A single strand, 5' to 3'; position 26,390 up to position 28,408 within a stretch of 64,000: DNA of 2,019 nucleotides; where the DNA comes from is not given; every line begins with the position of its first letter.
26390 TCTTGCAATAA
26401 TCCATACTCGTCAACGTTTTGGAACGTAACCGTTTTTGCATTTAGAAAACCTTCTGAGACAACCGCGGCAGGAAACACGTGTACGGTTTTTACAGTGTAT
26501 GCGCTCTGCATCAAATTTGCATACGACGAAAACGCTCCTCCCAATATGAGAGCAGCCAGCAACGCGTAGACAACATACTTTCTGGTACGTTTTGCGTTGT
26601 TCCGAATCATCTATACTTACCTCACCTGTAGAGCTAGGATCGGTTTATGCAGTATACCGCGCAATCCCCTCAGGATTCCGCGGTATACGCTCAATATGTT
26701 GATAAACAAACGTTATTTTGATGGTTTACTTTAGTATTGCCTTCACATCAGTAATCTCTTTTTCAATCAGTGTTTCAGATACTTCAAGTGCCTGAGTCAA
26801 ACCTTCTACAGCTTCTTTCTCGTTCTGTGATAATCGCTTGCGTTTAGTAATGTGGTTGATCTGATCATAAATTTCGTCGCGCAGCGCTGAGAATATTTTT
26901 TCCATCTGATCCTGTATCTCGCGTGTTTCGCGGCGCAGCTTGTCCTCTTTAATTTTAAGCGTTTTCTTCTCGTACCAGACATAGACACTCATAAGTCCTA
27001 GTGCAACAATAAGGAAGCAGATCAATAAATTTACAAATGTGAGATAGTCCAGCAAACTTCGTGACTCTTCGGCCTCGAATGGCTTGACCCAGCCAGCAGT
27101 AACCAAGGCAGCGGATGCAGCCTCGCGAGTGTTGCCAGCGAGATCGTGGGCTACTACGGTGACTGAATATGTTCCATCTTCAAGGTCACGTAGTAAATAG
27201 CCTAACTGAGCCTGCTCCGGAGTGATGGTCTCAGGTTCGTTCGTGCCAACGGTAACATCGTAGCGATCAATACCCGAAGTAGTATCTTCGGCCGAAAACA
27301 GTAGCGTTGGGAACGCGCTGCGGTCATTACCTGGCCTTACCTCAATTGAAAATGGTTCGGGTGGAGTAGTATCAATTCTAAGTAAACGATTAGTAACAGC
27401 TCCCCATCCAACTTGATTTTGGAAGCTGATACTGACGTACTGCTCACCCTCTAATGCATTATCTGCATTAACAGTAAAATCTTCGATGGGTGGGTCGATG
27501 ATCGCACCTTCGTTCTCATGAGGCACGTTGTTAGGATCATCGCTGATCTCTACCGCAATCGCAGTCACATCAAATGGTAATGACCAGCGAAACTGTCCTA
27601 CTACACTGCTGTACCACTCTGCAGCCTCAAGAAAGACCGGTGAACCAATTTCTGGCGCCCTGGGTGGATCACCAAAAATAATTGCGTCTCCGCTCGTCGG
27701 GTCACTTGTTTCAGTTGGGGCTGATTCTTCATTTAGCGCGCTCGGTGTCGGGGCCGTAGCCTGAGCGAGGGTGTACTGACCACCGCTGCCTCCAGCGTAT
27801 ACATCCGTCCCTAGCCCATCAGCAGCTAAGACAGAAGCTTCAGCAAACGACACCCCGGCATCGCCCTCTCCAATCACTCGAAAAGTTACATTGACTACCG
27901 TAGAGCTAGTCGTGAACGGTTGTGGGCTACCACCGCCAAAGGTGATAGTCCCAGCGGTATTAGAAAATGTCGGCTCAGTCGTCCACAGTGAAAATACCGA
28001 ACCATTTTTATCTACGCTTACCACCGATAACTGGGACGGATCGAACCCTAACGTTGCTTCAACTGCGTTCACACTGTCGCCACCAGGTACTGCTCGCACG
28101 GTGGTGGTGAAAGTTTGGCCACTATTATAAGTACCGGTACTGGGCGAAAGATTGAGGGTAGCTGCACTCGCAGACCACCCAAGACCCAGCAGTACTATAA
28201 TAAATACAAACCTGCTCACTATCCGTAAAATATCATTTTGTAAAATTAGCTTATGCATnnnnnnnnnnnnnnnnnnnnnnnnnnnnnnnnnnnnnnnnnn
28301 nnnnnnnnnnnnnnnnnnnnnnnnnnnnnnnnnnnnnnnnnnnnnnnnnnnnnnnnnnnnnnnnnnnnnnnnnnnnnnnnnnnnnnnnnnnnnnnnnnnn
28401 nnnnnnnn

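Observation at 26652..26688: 37-nt near-perfect palindrome over the putative promoter of the giant gene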

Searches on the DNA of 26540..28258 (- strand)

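Call 54: search_rna_families(source=window, start=26540, end=26780, threshold=evalue, max_evalue=10)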
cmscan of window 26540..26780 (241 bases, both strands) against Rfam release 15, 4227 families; matches with E-value up to 10: 3.
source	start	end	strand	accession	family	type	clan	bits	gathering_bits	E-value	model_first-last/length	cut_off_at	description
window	26692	26748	-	RF03881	mir-59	Gene; miRNA;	-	14.9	80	2.1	1-66/66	no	mir-59 microRNA precursor family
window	26746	26778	-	RF02133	HOXB13-AS1_2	Gene; lncRNA;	-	12.5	40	1.1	49-81/81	no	HOXB13 antisense RNA 1 conserved region 2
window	26708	26764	-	RF02001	group-II-D1D4-3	Intron;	CL00102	9.9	32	9.1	1-170/170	no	Group II catalytic intron D1-D4-3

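Call 55: search_rna_families(source=L041, start=5480, end=5700, threshold=evalue, max_evalue=10)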
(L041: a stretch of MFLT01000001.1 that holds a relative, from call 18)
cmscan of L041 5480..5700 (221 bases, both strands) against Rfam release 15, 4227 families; matches with E-value up to 10: 40.
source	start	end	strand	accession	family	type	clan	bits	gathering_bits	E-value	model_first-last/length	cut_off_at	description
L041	5501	5582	+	RF01749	pan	Cis-reg;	-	22.5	36.2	0.066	1-92/92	no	pan motif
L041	5542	5592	+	RF04174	MIR4208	Gene; miRNA;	-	21.8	140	0.3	1-191/191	no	MIR4208 microRNA precursor family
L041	5539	5659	-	RF02860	Arrc14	Gene; sRNA;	-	20.9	99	0.43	1-167/167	no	Actinobacillus sRNA 14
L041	5540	5629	+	RF02319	TtnuHACA12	Gene; snRNA; snoRNA; HACA-box;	-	19.1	80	1.6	1-131/131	no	Tetrahymena snoRNA TtnuHACA12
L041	5540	5590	-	RF00241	mir-8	Gene; miRNA;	CL00138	18.8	47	0.11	1-72/72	no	mir-8/mir-141/mir-200 microRNA precursor family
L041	5535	5618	-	RF02330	TtnuHACA23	Gene; snRNA; snoRNA; HACA-box;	-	18.7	100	1.9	1-135/135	no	Tetrahymena snoRNA TtnuHACA23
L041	5487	5547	+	RF00318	snoZ175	Gene; snRNA; snoRNA; CD-box;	-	18.5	43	1.7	1-81/81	no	Small nucleolar RNA Z175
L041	5516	5626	+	RF02845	Ref1C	Gene; sRNA;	-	18.4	90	1.9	1-131/131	no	Enterococcus sRNA 1C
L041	5551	5634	+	RF01632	ceN42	Gene; snRNA; snoRNA; HACA-box;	-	18.3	42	0.66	1-130/130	no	Caenorhabditis snoRNA ceN42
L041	5548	5583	+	RF00906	MIR1120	Gene; miRNA;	-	18.2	86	0.34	1-87/87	no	MIR1120/MIR1122 microRNA precursor family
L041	5548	5583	-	RF00906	MIR1120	Gene; miRNA;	-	18.1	86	0.35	1-87/87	no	MIR1120/MIR1122 microRNA precursor family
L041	5538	5592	+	RF03926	MIR1435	Gene; miRNA;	-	17.9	94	2.4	1-186/186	no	MIR1435 microRNA precursor family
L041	5538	5667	+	RF00431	SNORA55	Gene; snRNA; snoRNA; HACA-box;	-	17.8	45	0.11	1-135/135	no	Small nucleolar RNA SNORA55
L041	5548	5583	+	RF02397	sau-5971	Gene; sRNA;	-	17.2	90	0.75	56-91/96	no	Staphylococcus sRNA sau-5971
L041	5543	5653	+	RF01858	RsaF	Gene; sRNA;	-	16.8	60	0.7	1-119/119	no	RNA Staph. aureus F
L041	5540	5586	+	RF00579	SNORD90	Gene; snRNA; snoRNA; CD-box;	-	16.7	41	3.6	1-111/111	no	Small nucleolar RNA SNORD90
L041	5540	5633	+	RF01400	istR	Gene; antitoxin;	-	16.4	45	0.33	1-130/130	no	istR Hfq binding RNA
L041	5547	5583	+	RF04109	mir-1305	Gene; miRNA;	-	16.3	63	1.4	1-83/83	no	mir-1305 microRNA precursor family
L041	5599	5617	+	RF01836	weev_FSE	Cis-reg; frameshift_element;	-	15.7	40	6.4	5-23/27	no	ribosomal frameshift site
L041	5541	5587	-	RF03494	mir-4680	Gene; miRNA;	-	15.5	78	3.3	1-69/69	no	mir-4680 microRNA precursor family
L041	5480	5586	+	RF00515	PyrR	Cis-reg;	-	15.5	54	7.2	30-115/115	5'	PyrR binding site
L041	5539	5632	+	RF02698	Avalong_thermometer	Cis-reg; thermoregulator;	-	15.4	154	1.4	1-131/131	no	Avalong 5' UTR thermometer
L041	5547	5583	+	RF04114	MIR4374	Gene; miRNA;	-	15.1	105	1.3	1-119/119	no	MIR4374 microRNA precursor family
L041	5547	5584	-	RF01036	mir-567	Gene; miRNA;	-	14.9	90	3.3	1-70/70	no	mir-567 microRNA precursor family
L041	5537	5590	-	RF03676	MIR5148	Gene; miRNA;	-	14.8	93.5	2.7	1-78/78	no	MIR5148 microRNA precursor family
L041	5579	5640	+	RF04343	Plastid-psbA-2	Cis-reg;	CL00153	14.8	55.8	3.5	1-60/60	no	Plastid-psbA-2 3UTR RNA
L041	5548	5583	-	RF04286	mir-513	Gene; miRNA;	CL00136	14.4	72.1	2.7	1-82/82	no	mir-513 microRNA precursor family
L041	5578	5655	+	RF02663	GmglnB1_5p_UTR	Cis-reg;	-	14.3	54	3.8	1-85/85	no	GmglnB1 5'UTR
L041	5550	5581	+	RF02503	Atu_C9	Gene; sRNA;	-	14.1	40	0.071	163-192/192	no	Rhizobiales sRNA Atu_C9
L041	5480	5589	+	RF01769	greA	Cis-reg; leader;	-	13.6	60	3.5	24-124/124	5'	Enterobacteria greA leader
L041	5510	5602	-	RF03483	MIR319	Gene; miRNA;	-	13.5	54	4.1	1-92/92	no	MIR319 microRNA precursor family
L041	5549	5582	-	RF03390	mir-2450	Gene; miRNA;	-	13.4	59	6.8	1-73/73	no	mir-2450 microRNA precursor family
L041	5513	5583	-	RF01706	Gut-1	Gene; sRNA;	-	13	50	5.6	1-77/77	no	Gut-1 RNA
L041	5480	5665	-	RF01264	snR83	Gene; snRNA; snoRNA; HACA-box;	CL00023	12.7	75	0.8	1-253/308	3'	Small nucleolar RNA snR83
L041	5554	5619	+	RF01405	STnc490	Gene; sRNA;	-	12.6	56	2.7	1-124/124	no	STnc490 Hfq binding RNA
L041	5538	5583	-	RF02906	sRNA154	Gene; sRNA;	-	12.5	88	5.4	1-134/134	no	Archaeal Small RNA 154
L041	5480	5585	+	RF02376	antisense_SR1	Gene; sRNA;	-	10.3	45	7.7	105-210/210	5'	SR1 sRNA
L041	5579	5700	-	RF00117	C0719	Gene; sRNA;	-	9.7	50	2.8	87-222/222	5'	C0719 RNA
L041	5544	5586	-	RF02749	Ncrwmel02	Gene; sRNA;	-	9.4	290.8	4.7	110-154/251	no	Wolbachia sRNA mel02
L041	5604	5626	+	RF02172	RFPL3-AS1_2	Gene; lncRNA;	-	8.3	40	8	1-71/71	no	RFPL3 antisense RNA 1 conserved region 2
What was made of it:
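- On Described RNA families (Rfam 15): In permissive scans of the window region and of L041, nothing comes near its gathering score (calls 54, 55).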

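Call 82: build_rna_model(alignment_id=A3, structure=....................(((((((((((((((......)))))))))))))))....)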
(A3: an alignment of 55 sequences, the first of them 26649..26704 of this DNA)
Model R1 built from alignment A3 (55 sequences, 60 columns); structure: as given.
model positions 57; base pairs 15; branch points 0; effective number of sequences 55; information 0.961 bits per position. Calibrated on 0.2 Mb of random sequence (short: E-values are rough).
structure used (alignment columns):
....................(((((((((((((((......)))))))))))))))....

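Call 83: search_with_rna_model(model_id=R1, sources=[window, L160, L202, L203, L204, L205, L206, L207, L208, L209, L210, L053, L054, L057, L058, L059, L060, L061, L062, L063, L064, L065, L066, L069, L070, L071, L073, L074, L076, L078, L079, L080, L081, L005, L027], max_evalue=1)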
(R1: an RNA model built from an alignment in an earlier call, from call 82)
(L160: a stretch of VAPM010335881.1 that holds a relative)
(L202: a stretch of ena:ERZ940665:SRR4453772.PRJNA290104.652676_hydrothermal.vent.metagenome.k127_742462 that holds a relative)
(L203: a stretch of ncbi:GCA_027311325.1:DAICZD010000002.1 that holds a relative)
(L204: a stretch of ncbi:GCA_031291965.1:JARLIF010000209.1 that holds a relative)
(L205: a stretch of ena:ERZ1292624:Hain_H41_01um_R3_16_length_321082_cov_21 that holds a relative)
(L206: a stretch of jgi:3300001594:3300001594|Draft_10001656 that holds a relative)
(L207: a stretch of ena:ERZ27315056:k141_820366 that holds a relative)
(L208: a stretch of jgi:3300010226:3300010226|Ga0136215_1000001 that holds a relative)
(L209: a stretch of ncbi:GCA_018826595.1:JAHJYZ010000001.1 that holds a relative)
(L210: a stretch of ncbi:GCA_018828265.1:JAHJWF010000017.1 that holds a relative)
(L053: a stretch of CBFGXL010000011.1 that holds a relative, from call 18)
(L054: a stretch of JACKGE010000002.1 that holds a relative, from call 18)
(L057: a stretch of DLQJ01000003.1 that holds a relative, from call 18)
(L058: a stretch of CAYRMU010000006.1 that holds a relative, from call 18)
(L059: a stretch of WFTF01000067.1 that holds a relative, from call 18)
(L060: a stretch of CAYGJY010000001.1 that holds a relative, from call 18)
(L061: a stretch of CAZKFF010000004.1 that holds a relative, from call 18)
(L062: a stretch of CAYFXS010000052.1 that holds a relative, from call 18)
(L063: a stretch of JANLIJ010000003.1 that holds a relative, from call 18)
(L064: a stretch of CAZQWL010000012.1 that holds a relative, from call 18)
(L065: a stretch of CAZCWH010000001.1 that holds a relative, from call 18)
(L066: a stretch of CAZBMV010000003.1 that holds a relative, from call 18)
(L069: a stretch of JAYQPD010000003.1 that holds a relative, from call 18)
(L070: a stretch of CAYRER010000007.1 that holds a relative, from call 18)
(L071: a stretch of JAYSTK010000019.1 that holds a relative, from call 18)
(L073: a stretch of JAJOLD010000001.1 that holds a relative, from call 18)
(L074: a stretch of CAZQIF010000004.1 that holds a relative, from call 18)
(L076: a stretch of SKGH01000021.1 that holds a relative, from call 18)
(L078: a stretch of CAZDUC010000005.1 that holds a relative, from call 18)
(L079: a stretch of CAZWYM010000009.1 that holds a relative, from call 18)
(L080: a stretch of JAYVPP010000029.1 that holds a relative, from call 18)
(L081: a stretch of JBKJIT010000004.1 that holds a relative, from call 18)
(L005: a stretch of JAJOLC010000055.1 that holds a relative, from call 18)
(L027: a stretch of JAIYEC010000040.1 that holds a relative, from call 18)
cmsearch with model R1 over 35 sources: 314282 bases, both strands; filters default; matches with E-value up to 1: 37.
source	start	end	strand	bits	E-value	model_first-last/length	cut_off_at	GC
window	26649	26704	-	50.4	4.3e-06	1-57/57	no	0.5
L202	1436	1492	+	41.2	0.00018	1-57/57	no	0.51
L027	4363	4420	+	37.9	0.00068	1-57/57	no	0.43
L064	5472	5528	+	37.5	0.00079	1-57/57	no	0.42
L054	5489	5535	+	37.4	0.00083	1-57/57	no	0.47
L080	3938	3985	+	36.5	0.0012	1-57/57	no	0.46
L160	2229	2269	+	35.3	0.002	17-57/57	no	0.49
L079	5486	5533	+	35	0.0022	1-57/57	no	0.42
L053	5498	5544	+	34.9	0.0023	1-57/57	no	0.38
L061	5455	5501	+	34.9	0.0023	1-57/57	no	0.38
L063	5472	5519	+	34.5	0.0028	1-57/57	no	0.44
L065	5251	5298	+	33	0.005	1-57/57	no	0.42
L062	2332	2377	+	32.1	0.0071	1-57/57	no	0.52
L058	5547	5594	+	30.5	0.014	1-57/57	no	0.5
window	26653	26688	+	30.4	0.014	19-54/57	no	0.56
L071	5544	5591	+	30.4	0.015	1-57/57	no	0.56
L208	1436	1492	+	30.2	0.015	1-57/57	no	0.56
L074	5977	6023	+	29.2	0.024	1-57/57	no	0.38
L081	5488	5534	+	28.6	0.029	1-57/57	no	0.43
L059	2627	2673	+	28.4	0.032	1-57/57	no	0.45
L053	5503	5550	-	28.3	0.034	9-57/57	no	0.33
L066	5507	5554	+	28.2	0.035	1-57/57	no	0.44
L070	5725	5772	+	27.7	0.043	1-57/57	no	0.44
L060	5435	5481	+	27.5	0.047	1-57/57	no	0.57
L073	5520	5566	+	26.9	0.059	1-57/57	no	0.47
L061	5460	5513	-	26.9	0.06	1-57/57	no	0.39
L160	2230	2265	-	25.5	0.11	19-54/57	no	0.5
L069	5509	5557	+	25.1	0.12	1-57/57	no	0.49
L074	5982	6028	-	24.9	0.13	10-57/57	no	0.36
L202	533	579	+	23.2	0.26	11-57/57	no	0.53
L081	5493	5539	-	22.2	0.39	10-57/57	no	0.38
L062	2342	2371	-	22.2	0.4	21-51/57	no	0.63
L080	3948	3980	-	21.2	0.59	20-52/57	no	0.52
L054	5500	5528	-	21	0.65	22-50/57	no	0.62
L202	537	583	-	20.9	0.68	11-57/57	no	0.53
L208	1458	1484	-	20.8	0.71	23-49/57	no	0.67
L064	5490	5524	-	19.9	1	19-54/57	no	0.43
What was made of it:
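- A covariance model built only from giant-gene modules finds the pilB modules: L202 at 41 bits (E = 2e-4), L160 at 35 bits and L208 at 30 bits (calls 82, 83).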

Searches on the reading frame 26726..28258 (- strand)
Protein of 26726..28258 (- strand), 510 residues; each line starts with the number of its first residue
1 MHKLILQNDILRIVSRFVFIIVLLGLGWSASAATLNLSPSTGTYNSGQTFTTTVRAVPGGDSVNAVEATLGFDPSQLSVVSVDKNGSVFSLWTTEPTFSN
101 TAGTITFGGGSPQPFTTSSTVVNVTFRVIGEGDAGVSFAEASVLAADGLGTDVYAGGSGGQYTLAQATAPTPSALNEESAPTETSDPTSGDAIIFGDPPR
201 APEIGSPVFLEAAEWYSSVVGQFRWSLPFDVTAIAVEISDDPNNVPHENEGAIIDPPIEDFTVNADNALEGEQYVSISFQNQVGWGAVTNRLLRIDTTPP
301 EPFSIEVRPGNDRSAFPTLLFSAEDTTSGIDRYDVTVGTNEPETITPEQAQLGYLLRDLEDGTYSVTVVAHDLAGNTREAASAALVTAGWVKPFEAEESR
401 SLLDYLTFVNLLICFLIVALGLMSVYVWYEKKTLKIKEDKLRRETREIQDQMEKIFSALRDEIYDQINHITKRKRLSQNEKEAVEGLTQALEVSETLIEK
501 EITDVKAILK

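Call 9: search_protein_families(library=pfam, proteins=[window:26726-28258:-])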
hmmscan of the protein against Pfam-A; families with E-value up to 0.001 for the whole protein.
window:26726-28258:- (510 aa): 2 families
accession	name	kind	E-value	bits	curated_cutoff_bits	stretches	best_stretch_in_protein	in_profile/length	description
PF00963.24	Cohesin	-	2.9e-07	31.2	24.1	1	43-137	10-110/139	Cohesin domain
PF19077.6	Big_13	-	4.4e-05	24.4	27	1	332-382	40-95/102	Bacterial Ig-like domain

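Call 14: find_encoding_contigs(protein=window:26726-28258:-, flank=3000, max_places=6)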
Protein window:26726-28258:- (510 aa): 6 contigs read that carry it; 1 place shown.
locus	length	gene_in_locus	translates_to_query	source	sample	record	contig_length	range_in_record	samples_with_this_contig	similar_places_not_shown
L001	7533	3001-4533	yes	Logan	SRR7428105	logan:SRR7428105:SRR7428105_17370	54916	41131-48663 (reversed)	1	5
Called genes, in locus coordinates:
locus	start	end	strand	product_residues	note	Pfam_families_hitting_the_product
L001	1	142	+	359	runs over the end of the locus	-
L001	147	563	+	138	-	-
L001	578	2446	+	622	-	PF17936:Big_6 (faint), PF00404:Dockerin_1 (weak)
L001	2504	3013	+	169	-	PF00011:HSP20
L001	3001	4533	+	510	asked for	PF00963:Cohesin (weak)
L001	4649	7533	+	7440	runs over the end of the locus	PF00354:Pentaxin, PF10102:DUF2341, PF13385:Laminin_G_3, PF25788:Ig_Rha78A_N (faint), PF13385:Laminin_G_3, PF10102:DUF2341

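Call 15: find_homologous_proteins(query=window:26726-28258:-)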
Query window:26726-28258:- (510 aa): 896 proteins with E <= 0.001 among 8000 candidates; the best 120 are listed.
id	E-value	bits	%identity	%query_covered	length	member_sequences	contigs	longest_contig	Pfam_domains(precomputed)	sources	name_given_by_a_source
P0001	0.0e+0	1123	100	100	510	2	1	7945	PF00963.25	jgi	jgi:large-conductance mechanosensitive channel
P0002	1.7e-220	751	67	99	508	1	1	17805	PF00963.25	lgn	-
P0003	2.1e-219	748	69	95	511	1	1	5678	PF00963.25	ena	-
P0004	4.8e-217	740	69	94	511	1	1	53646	PF00963.25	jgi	-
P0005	8.1e-215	733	67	97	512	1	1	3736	PF00963.25,PF19077.7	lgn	-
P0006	6.1e-212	723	67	94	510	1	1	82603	PF00963.25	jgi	jgi:hypothetical protein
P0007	6.0e-210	717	64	99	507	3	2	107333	PF19077.7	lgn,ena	-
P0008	6.5e-210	716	65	98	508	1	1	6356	PF19077.7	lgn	-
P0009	9.5e-210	716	68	94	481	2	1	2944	PF00963.25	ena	-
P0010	8.1e-209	713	67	94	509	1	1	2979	PF19077.7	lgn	-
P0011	1.7e-208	712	67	94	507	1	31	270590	PF00963.25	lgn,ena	-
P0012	6.7e-208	710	65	96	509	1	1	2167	PF00963.25,PF19077.7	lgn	-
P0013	1.8e-207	708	67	94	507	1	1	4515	PF00963.25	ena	-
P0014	2.2e-207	708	63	99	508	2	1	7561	PF19077.7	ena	-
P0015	2.7e-207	708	66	91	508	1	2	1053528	PF19077.7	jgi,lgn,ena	-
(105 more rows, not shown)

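Call 18: find_related_loci(query=A1, collection=genome_contigs, flank=4000)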
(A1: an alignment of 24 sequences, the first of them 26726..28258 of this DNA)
Query A1 (510 aa) in genome_contigs; peptide patterns used: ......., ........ (x = any residue, [..] = any of these).
298 stretches matched a pattern; 109 encode a relative of the query (tblastn E <= 1e-3); the best 80 are kept; 80 distinct loci.
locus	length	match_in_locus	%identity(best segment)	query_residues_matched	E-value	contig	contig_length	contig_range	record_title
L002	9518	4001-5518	63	1-510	0e+0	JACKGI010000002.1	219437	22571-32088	MAG: Candidatus Nomurabacteria bacterium isolate HK-STAS-PATE-30 HK-STAS-PATE-30_2, whole genome shotgun sequence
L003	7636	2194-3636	66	30-510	0e+0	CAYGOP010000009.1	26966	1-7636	MAG TPA_asm: uncultured Candidatus Saccharibacteria bacterium isolate ERP117304_co1_139 genome assembly, contig: NODE_18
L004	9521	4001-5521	63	2-510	0e+0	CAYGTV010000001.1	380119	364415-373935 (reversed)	MAG TPA_asm: uncultured Candidatus Saccharibacteria bacterium isolate ERP117304_co2_145 genome assembly, contig: NODE_23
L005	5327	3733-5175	66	32-510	0e+0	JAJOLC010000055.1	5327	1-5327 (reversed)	MAG: Candidatus Paceibacterota bacterium isolate MAG-712 c_000000000787, whole genome shotgun sequence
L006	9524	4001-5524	64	12-510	0e+0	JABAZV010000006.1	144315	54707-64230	MAG: Patescibacteria group bacterium isolate HE327_NSB044 NODE_105_length_144315_cov_5.032060, whole genome shotgun sequ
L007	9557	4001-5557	60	1-510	0e+0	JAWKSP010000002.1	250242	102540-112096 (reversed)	MAG: Candidatus Paceibacterota bacterium isolate ABC1.92 ABC1.92.fa-2, whole genome shotgun sequence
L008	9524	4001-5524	61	4-510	0e+0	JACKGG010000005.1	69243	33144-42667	MAG: Candidatus Nomurabacteria bacterium isolate HK-STAS-PATE-28 HK-STAS-PATE-28_5, whole genome shotgun sequence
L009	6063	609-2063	63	30-510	0e+0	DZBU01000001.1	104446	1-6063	MAG TPA_asm: Candidatus Elulimicrobium sp. isolate SulCav_PC08_66_47_31 SulCav_PC08-66_48_length_104446_cov_17.828635, w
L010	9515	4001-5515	61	5-510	0e+0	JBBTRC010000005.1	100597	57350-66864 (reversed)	MAG: Patescibacteria group bacterium isolate H41-bin044_1 H41_bin044_1_000000000005, whole genome shotgun sequence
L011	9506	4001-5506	66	12-510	0e+0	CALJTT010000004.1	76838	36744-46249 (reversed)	MAG: Candidatus Pacebacteria bacterium isolate R3_Bin_METABAT__89_1 genome assembly, contig: c_000000324191, whole genom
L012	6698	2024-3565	62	1-510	0e+0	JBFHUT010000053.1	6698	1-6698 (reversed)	MAG: Candidatus Paceibacteria bacterium isolate Mix_sand09.2021.07.G.23 k141_1861661_length_6698_cov_10.0008, whole geno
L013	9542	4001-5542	60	1-510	0e+0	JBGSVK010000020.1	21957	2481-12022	MAG: Candidatus Paceibacteria bacterium isolate JTS-AC455 k141_359693, whole genome shotgun sequence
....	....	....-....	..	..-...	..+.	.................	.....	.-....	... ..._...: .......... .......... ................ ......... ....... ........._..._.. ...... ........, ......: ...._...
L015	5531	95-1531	63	32-510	0e+0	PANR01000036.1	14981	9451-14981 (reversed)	MAG: Legionellaceae bacterium isolate SAT2595 MHASMcontig_1168121, whole genome shotgun sequence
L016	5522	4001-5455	61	30-510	0e+0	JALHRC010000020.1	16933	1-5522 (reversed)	MAG: Candidatus Paceibacterota bacterium isolate maxbin.077 c_000000013451, whole genome shotgun sequence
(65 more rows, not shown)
